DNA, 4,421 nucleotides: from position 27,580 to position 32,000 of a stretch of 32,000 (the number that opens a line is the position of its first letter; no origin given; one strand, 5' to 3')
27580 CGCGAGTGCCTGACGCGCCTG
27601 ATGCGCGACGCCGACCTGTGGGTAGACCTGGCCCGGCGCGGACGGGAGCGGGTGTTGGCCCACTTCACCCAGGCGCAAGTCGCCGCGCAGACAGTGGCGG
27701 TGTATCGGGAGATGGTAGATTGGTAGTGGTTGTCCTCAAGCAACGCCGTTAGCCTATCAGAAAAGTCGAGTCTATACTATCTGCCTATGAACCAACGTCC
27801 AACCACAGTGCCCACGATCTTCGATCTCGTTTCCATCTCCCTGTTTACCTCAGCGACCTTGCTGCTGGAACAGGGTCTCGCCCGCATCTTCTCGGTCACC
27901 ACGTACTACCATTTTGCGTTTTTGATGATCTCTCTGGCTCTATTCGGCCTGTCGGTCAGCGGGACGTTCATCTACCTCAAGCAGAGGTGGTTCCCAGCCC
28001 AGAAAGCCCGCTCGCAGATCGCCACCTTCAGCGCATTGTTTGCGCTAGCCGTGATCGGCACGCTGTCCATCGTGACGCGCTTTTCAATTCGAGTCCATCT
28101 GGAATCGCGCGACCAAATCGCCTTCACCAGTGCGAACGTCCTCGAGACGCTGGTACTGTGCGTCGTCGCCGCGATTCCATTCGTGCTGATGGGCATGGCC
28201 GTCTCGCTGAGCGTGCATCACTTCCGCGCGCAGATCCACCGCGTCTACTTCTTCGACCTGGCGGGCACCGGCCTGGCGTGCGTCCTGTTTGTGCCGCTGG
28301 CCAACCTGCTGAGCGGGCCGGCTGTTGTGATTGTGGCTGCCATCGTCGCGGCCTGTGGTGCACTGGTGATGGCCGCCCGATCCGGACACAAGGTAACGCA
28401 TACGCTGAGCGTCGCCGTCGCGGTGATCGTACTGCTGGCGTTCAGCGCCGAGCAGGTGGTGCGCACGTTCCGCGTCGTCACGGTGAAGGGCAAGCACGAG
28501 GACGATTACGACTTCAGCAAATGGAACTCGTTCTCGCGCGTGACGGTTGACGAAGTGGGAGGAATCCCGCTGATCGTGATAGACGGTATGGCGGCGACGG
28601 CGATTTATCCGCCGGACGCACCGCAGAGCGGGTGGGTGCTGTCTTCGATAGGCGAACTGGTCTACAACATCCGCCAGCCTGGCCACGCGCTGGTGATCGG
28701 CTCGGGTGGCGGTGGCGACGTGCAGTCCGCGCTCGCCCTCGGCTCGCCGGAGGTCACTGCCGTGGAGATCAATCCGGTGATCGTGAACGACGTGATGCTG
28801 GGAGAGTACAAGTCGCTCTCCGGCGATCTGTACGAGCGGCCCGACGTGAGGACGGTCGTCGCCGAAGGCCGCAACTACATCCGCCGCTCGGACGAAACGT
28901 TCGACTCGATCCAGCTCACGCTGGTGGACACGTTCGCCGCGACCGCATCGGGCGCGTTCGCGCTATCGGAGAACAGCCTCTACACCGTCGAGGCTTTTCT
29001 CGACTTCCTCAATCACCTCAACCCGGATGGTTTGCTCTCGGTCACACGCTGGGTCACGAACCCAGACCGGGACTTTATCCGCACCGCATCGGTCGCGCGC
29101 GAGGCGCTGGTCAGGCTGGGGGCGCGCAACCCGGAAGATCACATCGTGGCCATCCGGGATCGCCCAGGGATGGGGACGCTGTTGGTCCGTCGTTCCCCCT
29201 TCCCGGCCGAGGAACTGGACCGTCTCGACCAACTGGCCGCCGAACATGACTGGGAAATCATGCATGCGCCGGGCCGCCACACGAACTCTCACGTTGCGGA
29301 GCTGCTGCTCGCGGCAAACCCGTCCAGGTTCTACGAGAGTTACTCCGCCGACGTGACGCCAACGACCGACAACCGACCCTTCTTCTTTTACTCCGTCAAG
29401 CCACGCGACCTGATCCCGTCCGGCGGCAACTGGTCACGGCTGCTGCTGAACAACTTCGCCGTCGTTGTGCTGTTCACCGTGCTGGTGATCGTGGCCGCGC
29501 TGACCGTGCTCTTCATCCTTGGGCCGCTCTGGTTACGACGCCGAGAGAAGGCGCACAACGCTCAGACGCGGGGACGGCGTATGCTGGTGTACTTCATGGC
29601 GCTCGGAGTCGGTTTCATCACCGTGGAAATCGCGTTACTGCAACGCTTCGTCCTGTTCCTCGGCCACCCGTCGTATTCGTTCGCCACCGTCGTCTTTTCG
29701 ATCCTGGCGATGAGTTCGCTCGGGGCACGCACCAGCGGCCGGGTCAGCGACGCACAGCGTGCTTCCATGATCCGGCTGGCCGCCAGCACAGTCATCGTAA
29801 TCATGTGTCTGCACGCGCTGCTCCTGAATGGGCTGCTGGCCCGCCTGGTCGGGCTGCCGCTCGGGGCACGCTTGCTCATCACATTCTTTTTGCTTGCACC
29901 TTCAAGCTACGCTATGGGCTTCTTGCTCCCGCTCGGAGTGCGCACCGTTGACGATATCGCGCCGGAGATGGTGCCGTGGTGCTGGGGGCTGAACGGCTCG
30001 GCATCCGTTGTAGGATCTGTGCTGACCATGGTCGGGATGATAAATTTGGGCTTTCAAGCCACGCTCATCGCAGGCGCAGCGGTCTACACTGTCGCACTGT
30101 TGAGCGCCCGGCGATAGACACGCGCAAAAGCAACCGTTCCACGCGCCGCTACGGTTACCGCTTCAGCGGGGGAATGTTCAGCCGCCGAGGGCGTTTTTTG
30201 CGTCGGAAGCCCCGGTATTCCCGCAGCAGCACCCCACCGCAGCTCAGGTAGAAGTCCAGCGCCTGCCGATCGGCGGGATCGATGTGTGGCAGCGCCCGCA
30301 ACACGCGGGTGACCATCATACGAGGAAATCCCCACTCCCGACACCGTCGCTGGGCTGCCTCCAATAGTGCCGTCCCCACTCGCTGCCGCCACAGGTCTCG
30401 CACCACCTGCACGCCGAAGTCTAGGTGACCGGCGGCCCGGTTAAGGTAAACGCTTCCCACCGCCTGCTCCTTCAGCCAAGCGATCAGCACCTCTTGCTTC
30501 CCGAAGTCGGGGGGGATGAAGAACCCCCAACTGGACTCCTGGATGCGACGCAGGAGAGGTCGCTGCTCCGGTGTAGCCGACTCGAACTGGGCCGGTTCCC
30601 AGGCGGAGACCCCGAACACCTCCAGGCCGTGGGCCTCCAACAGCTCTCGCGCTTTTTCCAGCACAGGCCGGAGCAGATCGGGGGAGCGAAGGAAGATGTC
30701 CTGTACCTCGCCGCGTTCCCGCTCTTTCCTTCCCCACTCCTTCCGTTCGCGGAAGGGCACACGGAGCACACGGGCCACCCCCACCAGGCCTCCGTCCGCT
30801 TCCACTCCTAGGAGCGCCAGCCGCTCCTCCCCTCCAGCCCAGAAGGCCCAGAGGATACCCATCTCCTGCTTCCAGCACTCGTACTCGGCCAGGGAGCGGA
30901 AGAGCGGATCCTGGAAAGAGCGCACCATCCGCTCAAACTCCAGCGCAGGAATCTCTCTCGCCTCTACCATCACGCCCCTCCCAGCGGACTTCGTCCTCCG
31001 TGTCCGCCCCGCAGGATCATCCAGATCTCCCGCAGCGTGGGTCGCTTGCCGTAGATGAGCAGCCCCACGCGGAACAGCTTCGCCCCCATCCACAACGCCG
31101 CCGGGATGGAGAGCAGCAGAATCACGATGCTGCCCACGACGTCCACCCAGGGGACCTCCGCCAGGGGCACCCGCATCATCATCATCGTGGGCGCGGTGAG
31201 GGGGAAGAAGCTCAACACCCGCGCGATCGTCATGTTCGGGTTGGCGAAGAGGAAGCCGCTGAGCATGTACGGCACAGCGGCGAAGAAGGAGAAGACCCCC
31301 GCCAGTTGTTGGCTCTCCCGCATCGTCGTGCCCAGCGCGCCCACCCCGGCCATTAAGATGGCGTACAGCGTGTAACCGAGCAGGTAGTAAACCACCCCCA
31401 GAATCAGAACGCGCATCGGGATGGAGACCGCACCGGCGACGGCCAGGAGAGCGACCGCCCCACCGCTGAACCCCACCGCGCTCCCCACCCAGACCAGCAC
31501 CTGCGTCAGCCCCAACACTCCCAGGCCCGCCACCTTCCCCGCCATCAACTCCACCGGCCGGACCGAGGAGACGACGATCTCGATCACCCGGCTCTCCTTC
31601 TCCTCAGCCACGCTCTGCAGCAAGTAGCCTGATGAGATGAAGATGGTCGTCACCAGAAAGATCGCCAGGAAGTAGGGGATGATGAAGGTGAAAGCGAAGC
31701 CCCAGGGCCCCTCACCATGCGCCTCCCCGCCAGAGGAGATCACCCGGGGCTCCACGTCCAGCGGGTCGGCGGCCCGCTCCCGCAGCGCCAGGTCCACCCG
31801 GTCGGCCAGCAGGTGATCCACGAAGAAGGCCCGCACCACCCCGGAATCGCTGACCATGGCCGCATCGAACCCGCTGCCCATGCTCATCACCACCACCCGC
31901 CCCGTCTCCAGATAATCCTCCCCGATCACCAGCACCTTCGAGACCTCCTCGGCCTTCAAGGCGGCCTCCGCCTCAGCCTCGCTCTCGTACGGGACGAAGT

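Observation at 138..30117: Composite 30-kb envelope-glycan locus: Wzx/PGT lipid-linked assembly fused to a GT-C glycosylation hub, with no recognisable polymerase, chain-length or export genes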

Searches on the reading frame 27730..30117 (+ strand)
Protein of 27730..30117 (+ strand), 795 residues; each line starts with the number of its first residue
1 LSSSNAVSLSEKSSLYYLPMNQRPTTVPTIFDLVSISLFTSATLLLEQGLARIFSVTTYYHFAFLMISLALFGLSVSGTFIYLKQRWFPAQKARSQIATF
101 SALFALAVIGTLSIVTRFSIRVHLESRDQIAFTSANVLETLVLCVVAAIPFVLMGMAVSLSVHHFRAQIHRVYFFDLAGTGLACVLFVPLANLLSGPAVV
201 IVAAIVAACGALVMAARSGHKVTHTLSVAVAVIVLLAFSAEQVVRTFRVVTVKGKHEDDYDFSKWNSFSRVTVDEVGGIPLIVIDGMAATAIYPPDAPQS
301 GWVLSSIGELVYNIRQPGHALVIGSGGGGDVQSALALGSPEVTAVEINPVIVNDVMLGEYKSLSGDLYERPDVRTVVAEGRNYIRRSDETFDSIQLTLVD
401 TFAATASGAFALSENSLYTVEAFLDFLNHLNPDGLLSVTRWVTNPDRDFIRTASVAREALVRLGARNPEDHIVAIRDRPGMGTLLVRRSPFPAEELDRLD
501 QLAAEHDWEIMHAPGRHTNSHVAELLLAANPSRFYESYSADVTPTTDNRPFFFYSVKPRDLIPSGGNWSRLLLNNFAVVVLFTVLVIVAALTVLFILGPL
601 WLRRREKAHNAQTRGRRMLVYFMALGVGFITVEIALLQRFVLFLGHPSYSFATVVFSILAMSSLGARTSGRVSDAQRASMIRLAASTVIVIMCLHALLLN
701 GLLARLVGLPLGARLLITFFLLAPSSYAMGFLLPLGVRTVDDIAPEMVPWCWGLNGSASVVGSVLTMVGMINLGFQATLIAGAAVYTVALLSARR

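Call 5: search_protein_families(library=pfam, proteins=[window:27730-30117:+], max_evalue=0.01)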
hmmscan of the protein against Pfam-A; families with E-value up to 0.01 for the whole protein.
window:27730-30117:+ (795 aa): 0 families

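Call 6: search_protein_families(library=ncbifam, proteins=[window:27730-30117:+], max_evalue=0.01)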
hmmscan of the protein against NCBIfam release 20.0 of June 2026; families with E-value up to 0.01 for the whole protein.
window:27730-30117:+ (795 aa): 2 families
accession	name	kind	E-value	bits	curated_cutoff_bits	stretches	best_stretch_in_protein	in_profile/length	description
NF002010.0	PRK00811.1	equivalog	4.9e-06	26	260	1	315-438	77-191/287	polyamine aminopropyltransferase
TIGR00417.1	speE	equivalog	0.0013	18.1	249.55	1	315-437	71-183/271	spermidine synthase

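Call 45: find_homologous_proteins(query=window:27787-30117:+)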
Query window:27787-30117:+ (776 aa): 5395 proteins with E <= 0.001 among 8000 candidates; the best 120 are listed.
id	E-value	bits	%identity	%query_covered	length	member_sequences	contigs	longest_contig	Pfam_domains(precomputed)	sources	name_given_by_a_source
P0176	0.0e+0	1693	100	100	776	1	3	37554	-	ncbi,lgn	ncbi:MAG: hypothetical protein ACE5OS_06715 [Anaerolineae bacterium]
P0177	0.0e+0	1495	88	100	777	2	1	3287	-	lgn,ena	-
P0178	0.0e+0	1428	86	98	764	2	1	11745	-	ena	-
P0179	0.0e+0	1390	82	100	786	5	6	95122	-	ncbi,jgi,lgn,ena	-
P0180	0.0e+0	1264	73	100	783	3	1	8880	-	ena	-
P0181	1.1e-175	604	44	96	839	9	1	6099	-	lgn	-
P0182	5.9e-175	602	43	96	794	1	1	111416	-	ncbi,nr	ncbi:MAG: hypothetical protein HY905_05395 [Deltaproteobacteria bacterium]|nr:hypothetical protein [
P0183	1.7e-172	594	43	97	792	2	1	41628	-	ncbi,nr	ncbi:MAG: hypothetical protein JXB32_24495 [Deltaproteobacteria bacterium]|nr:hypothetical protein [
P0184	4.9e-171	589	42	95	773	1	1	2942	-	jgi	jgi:predicted membrane-bound spermidine synthase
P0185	3.7e-170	586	42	95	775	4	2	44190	-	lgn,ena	-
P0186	4.8e-169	582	41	97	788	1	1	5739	PF01564.24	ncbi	-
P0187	8.0e-169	581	41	96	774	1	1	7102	-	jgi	jgi:spermidine synthase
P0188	1.6e-168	580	42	96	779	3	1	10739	-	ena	-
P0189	7.2e-168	578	41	96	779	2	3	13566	-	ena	-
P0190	7.5e-168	578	42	98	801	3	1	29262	-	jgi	jgi:hypothetical protein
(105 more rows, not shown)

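Call 59: predict_structure(alignment_id=A3)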
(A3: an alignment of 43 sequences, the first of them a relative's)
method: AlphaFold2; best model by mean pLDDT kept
length: 776 residues; sequences in the alignment: 43
mean_pLDDT: 87.4   pTM: 0.88
mean pLDDT of the five models: 87.4, 87.3, 85.8, 85.8, 84.8
residues with pLDDT >= 90: 437; 70-90: 271; 50-70: 52; < 50: 16
segments of 3 or more residues with pLDDT < 50: 1-4, 387-392, 545-547
pLDDT, mean of each block of 10 residues (from residue 1): 60 96 94 84 80 88 90 93 97 88 54 73 89 96 92 96 93 93 98 94 95 97 87 78 87 85 79 73 81 86 86 90 91 92 90 91 87 91 53 71 95 94 84 97 96 94 94 95 94 93 94 92 91 81 58 68 86 89 64 71 95 91 84 92 97 92 96 95 87 93 97 94 86 90 88 89 96 85
secondary structure, 60 per line:
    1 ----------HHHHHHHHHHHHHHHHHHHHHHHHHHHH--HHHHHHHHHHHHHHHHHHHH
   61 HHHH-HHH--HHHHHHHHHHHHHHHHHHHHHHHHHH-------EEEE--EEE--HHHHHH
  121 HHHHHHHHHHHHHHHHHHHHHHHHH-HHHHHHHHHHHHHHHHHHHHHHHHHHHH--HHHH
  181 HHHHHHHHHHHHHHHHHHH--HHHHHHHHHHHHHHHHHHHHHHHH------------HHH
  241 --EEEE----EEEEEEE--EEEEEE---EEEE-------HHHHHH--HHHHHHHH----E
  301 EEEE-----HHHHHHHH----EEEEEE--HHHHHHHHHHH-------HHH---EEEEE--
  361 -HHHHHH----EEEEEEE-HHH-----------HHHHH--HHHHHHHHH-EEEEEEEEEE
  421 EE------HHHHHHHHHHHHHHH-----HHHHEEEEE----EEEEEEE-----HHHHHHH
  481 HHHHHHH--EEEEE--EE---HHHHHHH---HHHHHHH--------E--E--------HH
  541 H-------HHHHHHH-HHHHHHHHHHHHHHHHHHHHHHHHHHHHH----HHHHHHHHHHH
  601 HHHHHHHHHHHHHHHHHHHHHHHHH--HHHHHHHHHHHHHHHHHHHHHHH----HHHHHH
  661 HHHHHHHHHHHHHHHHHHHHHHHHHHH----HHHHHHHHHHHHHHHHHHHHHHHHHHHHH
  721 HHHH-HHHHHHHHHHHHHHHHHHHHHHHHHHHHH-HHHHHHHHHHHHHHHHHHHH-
elements in order (helices of 4 or more, strands of 3 or more residues): H11-38 H41-64 H71-96 E104-107 E110-112 H115-145 H147-174 H177-199 H202-225 E243-246 E251-257 E260-265 E269-272 H280-285 H288-295 E300-304 H310-317 E322-327 H330-340 E354-358 H362-367 E372-378 H394-398 H401-409 E411-422 H429-443 H449-452 E453-457 E462-468 H474-487 E490-494 H502-508 H512-518 H549-555 H557-585 H590-625 H628-650 H655-687 H692-724 H726-754 H756-775

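Call 61: fold_search(model_id=the predicted structure, library=pdb)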
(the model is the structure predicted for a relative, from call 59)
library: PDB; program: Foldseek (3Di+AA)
matches with E <= 10: 1464; with E <= 0.001: 118
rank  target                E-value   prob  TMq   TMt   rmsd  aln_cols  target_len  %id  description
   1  1uir_B                3.8e-09  1.00  0.26  0.59   7.1       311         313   16  Crystal Structure of Polyamine Aminopropyltransfease from Thermus thermophilus (released 2003-08-05)
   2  1uir_A                1.5e-08  1.00  0.26  0.58   7.0       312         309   15  Crystal Structure of Polyamine Aminopropyltransfease from Thermus thermophilus (released 2003-08-05)
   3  1inl_C                6.1e-08  1.00  0.24  0.58   7.6       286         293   16  Crystal Structure of Spermidine Synthase from Thermotoga Maritima (released 2001-11-21)
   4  1inl_A                1.1e-07  1.00  0.24  0.58   7.5       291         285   16  Crystal Structure of Spermidine Synthase from Thermotoga Maritima (released 2001-11-21)
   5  3anx_A                1.2e-07  1.00  0.27  0.61   6.9       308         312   16  Crystal structure of triamine/agmatine aminopropyltransferase (SPEE) from thermus thermophilus, complexed with MTA (released 2011-04-13)
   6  7xih_B                1.3e-07  1.00  0.24  0.59   7.4       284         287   13  Crystal structure of the aminopropyltransferase, SpeE from hyperthermophilic crenarchaeon, Pyrobaculum calidifontis in (released 2022-06-15)
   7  1jq3_A                1.3e-07  1.00  0.24  0.57   7.7       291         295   16  Crystal Structure of Spermidine Synthase in Complex with Transition State Analogue AdoDATO (released 2001-11-21)
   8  1inl_B                1.5e-07  1.00  0.24  0.58   7.7       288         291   16  Crystal Structure of Spermidine Synthase from Thermotoga Maritima (released 2001-11-21)
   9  1jq3_B                1.5e-07  1.00  0.24  0.58   7.6       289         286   16  Crystal Structure of Spermidine Synthase in Complex with Transition State Analogue AdoDATO (released 2001-11-21)
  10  6bq2_B                2.4e-07  1.00  0.25  0.60   7.5       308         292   14  Crystal structure of Medicago truncatula Thermospermine Synthase (MtTSPS) (released 2018-02-28)
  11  7xif_D                2.5e-07  1.00  0.24  0.59   7.2       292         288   15  Crystal structure of the aminopropyltransferase, SpeE from hyperthermophilic crenarchaeon, Pyrobaculum calidifontis in (released 2022-06-15)
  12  7xif_A                3.1e-07  1.00  0.24  0.58   7.6       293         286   15  Crystal structure of the aminopropyltransferase, SpeE from hyperthermophilic crenarchaeon, Pyrobaculum calidifontis in (released 2022-06-15)
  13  4yuv_B                3.7e-07  1.00  0.24  0.58   7.9       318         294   18  Crystal structure of Trypanosoma cruzi spermidine synthase in complex with decarboxylated S-adenosylmethionine (released 2015-09-09)
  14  2o06_B                4.3e-07  1.00  0.24  0.58   8.0       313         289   14  Human spermidine synthase (released 2006-12-12)
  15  3anx_B                4.5e-07  1.00  0.26  0.58   7.3       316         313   15  Crystal structure of triamine/agmatine aminopropyltransferase (SPEE) from thermus thermophilus, complexed with MTA (released 2011-04-13)
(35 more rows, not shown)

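Call 71: find_encoding_contigs(protein=P0179, flank=10000, max_places=2)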
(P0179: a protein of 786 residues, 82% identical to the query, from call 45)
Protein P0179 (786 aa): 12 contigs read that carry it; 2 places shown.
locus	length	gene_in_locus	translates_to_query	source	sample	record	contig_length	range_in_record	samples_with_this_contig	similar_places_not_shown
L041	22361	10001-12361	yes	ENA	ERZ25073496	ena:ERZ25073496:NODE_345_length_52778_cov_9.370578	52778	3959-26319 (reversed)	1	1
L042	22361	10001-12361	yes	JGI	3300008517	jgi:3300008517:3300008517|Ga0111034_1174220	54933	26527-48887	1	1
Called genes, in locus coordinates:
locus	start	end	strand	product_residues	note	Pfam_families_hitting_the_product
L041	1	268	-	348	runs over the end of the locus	PF01032:FecCD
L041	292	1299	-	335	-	PF01497:Peripla_BP_2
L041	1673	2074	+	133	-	-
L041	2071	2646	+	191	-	PF00561:Abhydrolase_1 (weak), PF12146:Hydrolase_4, PF12697:Abhydrolase_6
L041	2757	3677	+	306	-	PF00535:Glycos_transf_2, PF13641:Glyco_tranf_2_3, PF13632:Glyco_trans_2_3 (weak)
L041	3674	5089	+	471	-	PF13727:CoA_binding_3, PF02397:Bac_transf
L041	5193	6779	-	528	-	PF01476:LysM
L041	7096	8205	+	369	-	PF00534:Glycos_transf_1, PF13692:Glyco_trans_1_4, PF13524:Glyco_trans_1_2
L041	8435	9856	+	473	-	PF03951:Gln-synt_N, PF00120:Gln-synt_C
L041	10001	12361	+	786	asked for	-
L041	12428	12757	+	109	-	PF01954:AF2212-like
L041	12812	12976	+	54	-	-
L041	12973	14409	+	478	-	PF02878:PGM_PMM_I, PF02879:PGM_PMM_II, PF02880:PGM_PMM_III, PF00408:PGM_PMM_IV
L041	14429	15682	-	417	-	PF12698:ABC2_membrane_3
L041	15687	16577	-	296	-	PF00005:ABC_tran, PF13304:AAA_21, PF13732:DrrA1-3_C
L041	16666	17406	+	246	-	-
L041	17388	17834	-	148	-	PF01850:PIN, PF10130:PIN_2 (weak)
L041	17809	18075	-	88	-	-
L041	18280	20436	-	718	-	PF13231:PMT_2, PF24878:YkcB_C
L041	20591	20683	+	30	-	-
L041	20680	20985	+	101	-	-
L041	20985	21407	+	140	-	PF20126:TumE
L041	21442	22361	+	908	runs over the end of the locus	PF01637:ATPase_2, PF13191:AAA_16 (weak), PF13401:AAA_22 (weak), PF00515:TPR_1 (faint), PF07719:TPR_2 (faint), PF13414:TPR_11 (weak), PF13432:TPR_16, PF14559:TPR_19, +3 more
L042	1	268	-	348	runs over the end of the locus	PF01032:FecCD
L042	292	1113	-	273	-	PF01497:Peripla_BP_2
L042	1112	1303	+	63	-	-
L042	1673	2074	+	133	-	-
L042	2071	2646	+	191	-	PF00561:Abhydrolase_1 (weak), PF12146:Hydrolase_4, PF12697:Abhydrolase_6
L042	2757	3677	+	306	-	PF00535:Glycos_transf_2, PF13641:Glyco_tranf_2_3, PF13632:Glyco_trans_2_3 (weak)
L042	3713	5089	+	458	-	PF13727:CoA_binding_3, PF02397:Bac_transf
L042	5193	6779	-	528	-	PF01476:LysM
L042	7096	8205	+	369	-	PF00534:Glycos_transf_1, PF13692:Glyco_trans_1_4, PF13524:Glyco_trans_1_2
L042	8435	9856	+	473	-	PF03951:Gln-synt_N, PF00120:Gln-synt_C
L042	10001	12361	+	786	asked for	-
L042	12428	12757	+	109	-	PF01954:AF2212-like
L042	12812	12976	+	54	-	-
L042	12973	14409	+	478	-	PF02878:PGM_PMM_I, PF02879:PGM_PMM_II, PF02880:PGM_PMM_III, PF00408:PGM_PMM_IV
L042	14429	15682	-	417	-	PF12698:ABC2_membrane_3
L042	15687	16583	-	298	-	PF00005:ABC_tran, PF13304:AAA_21, PF13732:DrrA1-3_C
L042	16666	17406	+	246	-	-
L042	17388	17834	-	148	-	PF01850:PIN, PF10130:PIN_2 (weak)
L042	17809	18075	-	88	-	-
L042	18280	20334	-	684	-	PF02516:STT3 (weak), PF13231:PMT_2, PF24878:YkcB_C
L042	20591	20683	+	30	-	-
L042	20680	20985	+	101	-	-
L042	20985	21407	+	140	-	PF20126:TumE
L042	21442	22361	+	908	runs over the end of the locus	PF01637:ATPase_2, PF13191:AAA_16 (weak), PF13401:AAA_22 (weak), PF00515:TPR_1 (faint), PF07719:TPR_2 (faint), PF13414:TPR_11 (weak), PF13432:TPR_16, PF14559:TPR_19, +3 more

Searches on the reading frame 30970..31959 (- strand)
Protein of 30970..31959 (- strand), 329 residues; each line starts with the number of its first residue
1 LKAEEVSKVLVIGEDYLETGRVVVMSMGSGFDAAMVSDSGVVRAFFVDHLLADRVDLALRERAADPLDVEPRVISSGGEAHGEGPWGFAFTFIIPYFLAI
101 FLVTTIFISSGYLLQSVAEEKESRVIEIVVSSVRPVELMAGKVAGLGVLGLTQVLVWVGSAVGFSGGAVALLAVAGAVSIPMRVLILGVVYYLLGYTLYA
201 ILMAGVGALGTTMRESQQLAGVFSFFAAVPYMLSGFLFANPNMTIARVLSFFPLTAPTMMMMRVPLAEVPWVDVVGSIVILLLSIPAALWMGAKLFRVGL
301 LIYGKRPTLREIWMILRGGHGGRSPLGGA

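Call 5: search_protein_families(library=pfam, proteins=[window:30970-31959:-], max_evalue=0.01)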
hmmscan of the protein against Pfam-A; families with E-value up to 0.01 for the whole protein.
window:30970-31959:- (329 aa): 1 family
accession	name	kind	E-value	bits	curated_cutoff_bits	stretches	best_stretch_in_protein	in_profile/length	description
PF12698.13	ABC2_membrane_3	-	4e-33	115.4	31.6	1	95-293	162-346/347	ABC-2 family transporter protein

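Call 10: find_encoding_contigs(protein=window:30970-31959:-, flank=10000, max_places=4)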
Protein window:30970-31959:- (329 aa): no gene with exactly this product is on record in the collection.

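Call 41: search_protein_families(library=ncbifam, proteins=[window:30970-31959:-], max_evalue=0.001)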
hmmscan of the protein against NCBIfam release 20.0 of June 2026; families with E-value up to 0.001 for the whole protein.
window:30970-31959:- (329 aa): 1 family
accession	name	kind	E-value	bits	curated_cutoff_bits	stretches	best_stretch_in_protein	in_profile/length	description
NF041647.1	ABC_perm_CPBP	equivalog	1.3e-06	27.5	435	1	61-304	165-400/636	ABC transporter permease subunit/CPBP intramembrane protease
